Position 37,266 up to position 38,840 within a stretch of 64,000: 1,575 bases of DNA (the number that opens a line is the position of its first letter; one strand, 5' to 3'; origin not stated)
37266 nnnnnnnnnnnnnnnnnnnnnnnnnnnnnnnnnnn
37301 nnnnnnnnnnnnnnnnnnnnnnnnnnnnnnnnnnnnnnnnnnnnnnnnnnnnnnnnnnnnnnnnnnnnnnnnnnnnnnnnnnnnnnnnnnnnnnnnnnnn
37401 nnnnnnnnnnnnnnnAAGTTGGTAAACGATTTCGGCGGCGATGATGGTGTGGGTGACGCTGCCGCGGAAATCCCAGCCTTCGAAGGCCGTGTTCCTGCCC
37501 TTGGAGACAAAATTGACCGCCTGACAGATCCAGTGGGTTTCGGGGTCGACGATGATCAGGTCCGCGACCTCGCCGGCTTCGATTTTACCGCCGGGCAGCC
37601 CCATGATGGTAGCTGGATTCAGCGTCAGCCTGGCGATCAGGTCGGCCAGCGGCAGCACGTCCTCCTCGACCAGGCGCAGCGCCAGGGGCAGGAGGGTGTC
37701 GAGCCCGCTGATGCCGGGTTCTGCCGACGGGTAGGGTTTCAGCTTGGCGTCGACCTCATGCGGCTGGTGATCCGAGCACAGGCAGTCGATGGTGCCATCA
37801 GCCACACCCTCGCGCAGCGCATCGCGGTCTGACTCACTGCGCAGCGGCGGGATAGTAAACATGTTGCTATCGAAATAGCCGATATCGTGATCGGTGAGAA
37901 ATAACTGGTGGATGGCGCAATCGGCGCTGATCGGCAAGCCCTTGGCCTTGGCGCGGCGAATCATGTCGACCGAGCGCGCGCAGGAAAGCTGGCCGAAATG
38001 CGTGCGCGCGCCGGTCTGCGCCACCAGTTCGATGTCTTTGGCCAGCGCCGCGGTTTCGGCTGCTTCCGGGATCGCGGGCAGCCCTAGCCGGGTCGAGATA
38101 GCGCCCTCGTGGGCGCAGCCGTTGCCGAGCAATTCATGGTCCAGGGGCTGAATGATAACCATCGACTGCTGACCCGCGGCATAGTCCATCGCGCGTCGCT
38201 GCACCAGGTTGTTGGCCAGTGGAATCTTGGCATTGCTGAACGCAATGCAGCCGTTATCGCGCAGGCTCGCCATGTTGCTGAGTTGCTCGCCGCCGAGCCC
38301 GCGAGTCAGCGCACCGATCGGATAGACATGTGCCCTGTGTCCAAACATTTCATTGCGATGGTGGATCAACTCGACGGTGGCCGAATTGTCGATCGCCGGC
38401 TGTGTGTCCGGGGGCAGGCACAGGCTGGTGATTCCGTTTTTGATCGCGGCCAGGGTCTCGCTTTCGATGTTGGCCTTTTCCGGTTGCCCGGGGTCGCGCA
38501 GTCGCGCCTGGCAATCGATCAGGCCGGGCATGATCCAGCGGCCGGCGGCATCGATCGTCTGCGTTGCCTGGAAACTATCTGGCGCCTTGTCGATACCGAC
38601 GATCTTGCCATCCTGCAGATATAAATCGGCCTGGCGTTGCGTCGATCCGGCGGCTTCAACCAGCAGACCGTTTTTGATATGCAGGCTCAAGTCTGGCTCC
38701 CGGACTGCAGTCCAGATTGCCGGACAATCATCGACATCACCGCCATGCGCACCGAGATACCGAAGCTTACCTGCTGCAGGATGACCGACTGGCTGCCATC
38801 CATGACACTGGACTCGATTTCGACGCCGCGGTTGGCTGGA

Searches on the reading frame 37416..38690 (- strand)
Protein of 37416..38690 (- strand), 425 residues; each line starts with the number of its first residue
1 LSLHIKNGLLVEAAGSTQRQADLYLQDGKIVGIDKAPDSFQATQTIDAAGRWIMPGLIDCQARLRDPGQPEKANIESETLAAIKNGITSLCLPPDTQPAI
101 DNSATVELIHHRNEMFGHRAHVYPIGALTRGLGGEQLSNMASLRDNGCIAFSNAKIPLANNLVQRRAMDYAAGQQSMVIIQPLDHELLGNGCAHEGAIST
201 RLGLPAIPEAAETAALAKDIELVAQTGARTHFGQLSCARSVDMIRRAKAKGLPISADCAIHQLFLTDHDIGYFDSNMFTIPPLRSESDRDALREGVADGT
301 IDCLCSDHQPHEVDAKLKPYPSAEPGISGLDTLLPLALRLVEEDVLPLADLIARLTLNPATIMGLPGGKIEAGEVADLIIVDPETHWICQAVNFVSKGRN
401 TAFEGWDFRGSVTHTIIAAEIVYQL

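Call 54: find_homologous_proteins(query=window:37416-38690:-, max_evalue=1e-120)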
Query window:37416-38690:- (425 aa): 3078 proteins with E <= 1e-120 among 8000 candidates; the best 120 are listed.
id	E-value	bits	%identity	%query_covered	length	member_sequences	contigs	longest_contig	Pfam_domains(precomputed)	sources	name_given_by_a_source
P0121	2.9e-284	960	100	100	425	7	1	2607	PF07969.18,PF12890.14,PF01979.27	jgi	jgi:dihydroorotase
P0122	1.3e-279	945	97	100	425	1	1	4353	PF07969.18,PF12890.14,PF01979.27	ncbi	-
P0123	1.9e-278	941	97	100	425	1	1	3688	PF07969.18,PF12890.14,PF01979.27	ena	-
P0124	6.2e-270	913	93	100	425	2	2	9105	PF07969.18,PF12890.14,PF01979.27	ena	-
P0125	7.5e-264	893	91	100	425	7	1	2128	PF07969.18,PF12890.14,PF01979.27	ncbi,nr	ncbi:MAG: dihydroorotase [Gammaproteobacteria bacterium]|nr:dihydroorotase [Gammaproteobacteria bact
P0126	1.2e-258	876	91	100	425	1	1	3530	PF07969.18,PF12890.14,PF01979.27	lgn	-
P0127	1.1e-256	869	89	100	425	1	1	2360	PF07969.18,PF12890.14,PF01979.27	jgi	-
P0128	3.0e-256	868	88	100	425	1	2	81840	PF07969.18,PF12890.14,PF01979.27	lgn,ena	-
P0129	6.8e-256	867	88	100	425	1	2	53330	PF07969.18,PF12890.14,PF01979.27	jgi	jgi:dihydroorotase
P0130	7.2e-256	867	89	100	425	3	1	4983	PF07969.18,PF12890.14,PF01979.27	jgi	jgi:dihydroorotase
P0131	5.4e-255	864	89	100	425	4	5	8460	PF07969.18,PF12890.14,PF01979.27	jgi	jgi:dihydroorotase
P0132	1.6e-254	862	89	100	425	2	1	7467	PF07969.18,PF12890.14,PF01979.27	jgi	jgi:dihydroorotase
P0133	7.9e-254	860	88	100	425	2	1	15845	PF07969.18,PF12890.14,PF01979.27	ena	-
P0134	4.0e-253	858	88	100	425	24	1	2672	PF07969.18,PF12890.14,PF01979.27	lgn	-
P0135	3.2e-252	855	87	100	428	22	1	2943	PF07969.18,PF12890.14,PF01979.27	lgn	-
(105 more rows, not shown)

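Call 55: find_encoding_contigs(protein=P0124, flank=7000, max_places=2)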
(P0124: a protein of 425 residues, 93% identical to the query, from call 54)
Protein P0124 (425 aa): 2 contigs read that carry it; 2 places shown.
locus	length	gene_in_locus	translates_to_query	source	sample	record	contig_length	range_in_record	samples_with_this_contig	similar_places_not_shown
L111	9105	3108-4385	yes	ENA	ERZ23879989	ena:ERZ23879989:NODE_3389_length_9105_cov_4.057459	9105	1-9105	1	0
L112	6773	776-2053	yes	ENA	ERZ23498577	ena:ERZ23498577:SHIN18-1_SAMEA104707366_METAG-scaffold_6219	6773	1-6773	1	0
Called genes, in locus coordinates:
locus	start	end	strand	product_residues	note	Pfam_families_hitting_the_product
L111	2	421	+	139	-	?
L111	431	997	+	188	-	PF02622:DUF179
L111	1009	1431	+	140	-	PF03652:RuvX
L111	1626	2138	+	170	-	PF00156:Pribosyltran, PF14681:UPRTase (weak)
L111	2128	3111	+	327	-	PF02729:OTCace_N, PF00185:OTCace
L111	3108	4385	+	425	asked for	PF12890:DHOase, PF01979:Amidohydro_1, PF07969:Amidohydro_3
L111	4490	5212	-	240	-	-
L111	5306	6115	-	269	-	PF01209:Ubie_methyltran, PF13489:Methyltransf_23 (weak), PF13847:Methyltransf_31, PF08241:Methyltransf_11, PF08242:Methyltransf_12, PF13649:Methyltransf_25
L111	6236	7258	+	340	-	PF01965:DJ-1_PfpI, PF12833:HTH_18, PF00165:HTH_AraC (weak)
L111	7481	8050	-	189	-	PF04366:Ysc84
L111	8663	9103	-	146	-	?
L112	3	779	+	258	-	?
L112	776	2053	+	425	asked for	PF12890:DHOase, PF01979:Amidohydro_1, PF07969:Amidohydro_3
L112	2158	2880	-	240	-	-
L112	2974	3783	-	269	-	PF01209:Ubie_methyltran, PF13489:Methyltransf_23 (weak), PF13847:Methyltransf_31, PF08241:Methyltransf_11, PF08242:Methyltransf_12, PF13649:Methyltransf_25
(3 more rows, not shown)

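Call 56: find_encoding_contigs(protein=P0122, flank=7000, max_places=2)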
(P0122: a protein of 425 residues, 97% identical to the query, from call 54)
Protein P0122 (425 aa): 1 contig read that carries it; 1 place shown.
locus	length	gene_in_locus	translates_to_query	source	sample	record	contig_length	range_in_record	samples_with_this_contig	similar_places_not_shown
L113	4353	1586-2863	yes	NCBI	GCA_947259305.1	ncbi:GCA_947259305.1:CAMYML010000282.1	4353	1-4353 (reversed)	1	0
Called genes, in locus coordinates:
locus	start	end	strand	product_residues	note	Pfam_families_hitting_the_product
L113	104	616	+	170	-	PF00156:Pribosyltran, PF14681:UPRTase (weak)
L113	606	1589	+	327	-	PF02729:OTCace_N, PF00185:OTCace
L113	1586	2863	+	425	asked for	PF12890:DHOase, PF01979:Amidohydro_1, PF07969:Amidohydro_3 (weak)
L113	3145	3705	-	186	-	PF03364:Polyketide_cyc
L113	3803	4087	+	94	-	-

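Call 57: find_encoding_contigs(protein=P0128, flank=8000, max_places=2)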
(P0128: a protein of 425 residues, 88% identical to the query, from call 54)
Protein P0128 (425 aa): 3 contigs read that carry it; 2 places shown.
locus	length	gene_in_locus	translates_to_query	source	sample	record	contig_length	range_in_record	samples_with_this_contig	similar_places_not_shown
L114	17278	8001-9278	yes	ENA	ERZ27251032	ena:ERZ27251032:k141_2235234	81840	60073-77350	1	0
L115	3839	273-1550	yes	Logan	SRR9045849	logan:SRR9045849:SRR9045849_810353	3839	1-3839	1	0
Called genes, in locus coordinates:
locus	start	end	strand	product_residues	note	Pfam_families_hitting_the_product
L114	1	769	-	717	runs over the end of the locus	PF13675:PilJ, PF00015:MCPsignal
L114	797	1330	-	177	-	PF01584:CheW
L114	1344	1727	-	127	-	PF00072:Response_reg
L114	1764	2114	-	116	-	PF00072:Response_reg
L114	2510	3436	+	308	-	PF02951:GSH-S_N, PF14398:ATPgrasp_YheCD (weak), PF02955:GSH-S_ATP, PF08443:RimK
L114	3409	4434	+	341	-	PF02424:ApbE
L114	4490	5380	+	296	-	PF13103:TonB_2 (weak), PF03544:TonB_C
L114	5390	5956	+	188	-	PF02622:DUF179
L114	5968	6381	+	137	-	PF03652:RuvX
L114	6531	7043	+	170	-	PF00156:Pribosyltran, PF14681:UPRTase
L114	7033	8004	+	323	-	PF02729:OTCace_N, PF00185:OTCace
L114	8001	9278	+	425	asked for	PF12890:DHOase, PF01979:Amidohydro_1, PF07969:Amidohydro_3 (weak)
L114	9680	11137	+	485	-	PF00069:Pkinase, PF07714:PK_Tyr_Ser-Thr, PF26309:DUF8082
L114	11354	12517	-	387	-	PF00437:T2SSE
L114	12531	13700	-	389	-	PF00437:T2SSE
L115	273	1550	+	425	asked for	PF12890:DHOase, PF01979:Amidohydro_1, PF07969:Amidohydro_3 (weak)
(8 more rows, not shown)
